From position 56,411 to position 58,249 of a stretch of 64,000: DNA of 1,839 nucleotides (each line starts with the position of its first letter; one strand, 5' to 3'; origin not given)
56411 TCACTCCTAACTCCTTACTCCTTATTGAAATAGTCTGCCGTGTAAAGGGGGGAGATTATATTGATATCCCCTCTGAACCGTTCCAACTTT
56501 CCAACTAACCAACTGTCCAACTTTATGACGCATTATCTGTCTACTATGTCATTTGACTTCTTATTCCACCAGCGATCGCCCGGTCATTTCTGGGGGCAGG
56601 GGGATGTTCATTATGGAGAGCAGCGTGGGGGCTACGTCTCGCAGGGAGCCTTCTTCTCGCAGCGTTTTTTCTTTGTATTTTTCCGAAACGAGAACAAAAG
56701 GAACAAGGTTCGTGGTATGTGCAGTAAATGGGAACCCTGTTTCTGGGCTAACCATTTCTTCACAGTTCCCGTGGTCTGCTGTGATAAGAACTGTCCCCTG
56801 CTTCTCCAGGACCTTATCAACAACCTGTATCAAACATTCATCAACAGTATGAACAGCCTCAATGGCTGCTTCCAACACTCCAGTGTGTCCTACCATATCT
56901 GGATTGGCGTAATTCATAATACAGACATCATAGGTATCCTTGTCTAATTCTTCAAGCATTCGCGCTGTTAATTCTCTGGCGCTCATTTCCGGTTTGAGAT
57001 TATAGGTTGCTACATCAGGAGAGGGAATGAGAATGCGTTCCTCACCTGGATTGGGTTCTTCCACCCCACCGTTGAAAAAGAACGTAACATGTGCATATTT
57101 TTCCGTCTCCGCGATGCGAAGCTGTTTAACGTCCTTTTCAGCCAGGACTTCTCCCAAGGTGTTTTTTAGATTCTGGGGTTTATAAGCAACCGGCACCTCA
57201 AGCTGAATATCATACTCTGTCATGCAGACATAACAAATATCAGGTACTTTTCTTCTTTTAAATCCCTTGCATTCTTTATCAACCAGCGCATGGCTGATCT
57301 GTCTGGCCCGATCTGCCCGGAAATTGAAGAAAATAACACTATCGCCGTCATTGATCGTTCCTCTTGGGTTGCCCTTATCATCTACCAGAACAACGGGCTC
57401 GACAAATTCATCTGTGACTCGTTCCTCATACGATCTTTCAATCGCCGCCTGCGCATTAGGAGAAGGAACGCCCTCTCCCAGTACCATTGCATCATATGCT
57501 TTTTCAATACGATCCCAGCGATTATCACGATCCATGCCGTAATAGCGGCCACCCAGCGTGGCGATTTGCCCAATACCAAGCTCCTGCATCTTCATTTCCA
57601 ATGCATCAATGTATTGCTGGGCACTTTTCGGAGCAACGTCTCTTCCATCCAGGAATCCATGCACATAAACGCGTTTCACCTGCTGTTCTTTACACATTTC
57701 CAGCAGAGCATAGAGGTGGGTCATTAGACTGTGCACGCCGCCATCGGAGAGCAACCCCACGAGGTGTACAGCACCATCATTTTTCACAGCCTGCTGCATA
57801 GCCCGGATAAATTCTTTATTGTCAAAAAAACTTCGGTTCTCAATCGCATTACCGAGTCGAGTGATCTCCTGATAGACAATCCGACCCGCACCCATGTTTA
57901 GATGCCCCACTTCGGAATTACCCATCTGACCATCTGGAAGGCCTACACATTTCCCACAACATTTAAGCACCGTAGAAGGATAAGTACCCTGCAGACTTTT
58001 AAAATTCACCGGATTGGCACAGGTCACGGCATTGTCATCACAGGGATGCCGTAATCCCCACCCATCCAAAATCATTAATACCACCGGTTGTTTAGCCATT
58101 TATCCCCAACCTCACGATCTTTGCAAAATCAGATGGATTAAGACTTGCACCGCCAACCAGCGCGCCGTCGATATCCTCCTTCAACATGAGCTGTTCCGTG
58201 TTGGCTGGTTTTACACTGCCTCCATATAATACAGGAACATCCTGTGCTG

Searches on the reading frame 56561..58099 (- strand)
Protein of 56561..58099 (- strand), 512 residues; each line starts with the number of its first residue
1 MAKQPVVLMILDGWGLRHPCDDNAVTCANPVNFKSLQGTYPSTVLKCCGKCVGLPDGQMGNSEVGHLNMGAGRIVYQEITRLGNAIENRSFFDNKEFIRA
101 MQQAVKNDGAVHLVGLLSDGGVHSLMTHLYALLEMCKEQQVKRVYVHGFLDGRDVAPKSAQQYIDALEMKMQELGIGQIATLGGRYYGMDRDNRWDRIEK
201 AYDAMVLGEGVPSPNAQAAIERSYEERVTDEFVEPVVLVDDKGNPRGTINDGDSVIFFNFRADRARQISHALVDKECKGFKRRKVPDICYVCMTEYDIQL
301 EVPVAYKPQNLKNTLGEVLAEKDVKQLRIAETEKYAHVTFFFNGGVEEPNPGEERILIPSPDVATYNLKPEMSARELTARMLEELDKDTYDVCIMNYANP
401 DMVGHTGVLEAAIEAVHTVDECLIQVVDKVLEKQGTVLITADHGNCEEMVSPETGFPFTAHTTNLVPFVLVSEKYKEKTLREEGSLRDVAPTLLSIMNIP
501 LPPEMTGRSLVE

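Call 58: search_protein_families(library=pfam, proteins=[window:56561-58099:-])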
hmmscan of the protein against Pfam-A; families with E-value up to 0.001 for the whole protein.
window:56561-58099:- (512 aa): 4 families
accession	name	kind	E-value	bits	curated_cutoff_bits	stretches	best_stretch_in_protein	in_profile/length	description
PF06415.18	iPGM_N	-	7.6e-89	297.3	27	1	84-297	3-216/217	BPG-independent PGAM N-terminus (iPGM_N)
PF01676.23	Metalloenzyme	-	9.2e-79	264.9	24.3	1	5-499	2-250/252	Metalloenzyme superfamily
PF00884.28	Sulfatase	-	2.6e-05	24.1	25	1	407-499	201-301/301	Sulfatase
PF01663.27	Phosphodiest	-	0.00076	19.6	23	0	365-444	129-220/342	Type I phosphodiesterase / nucleotide pyrophosphatase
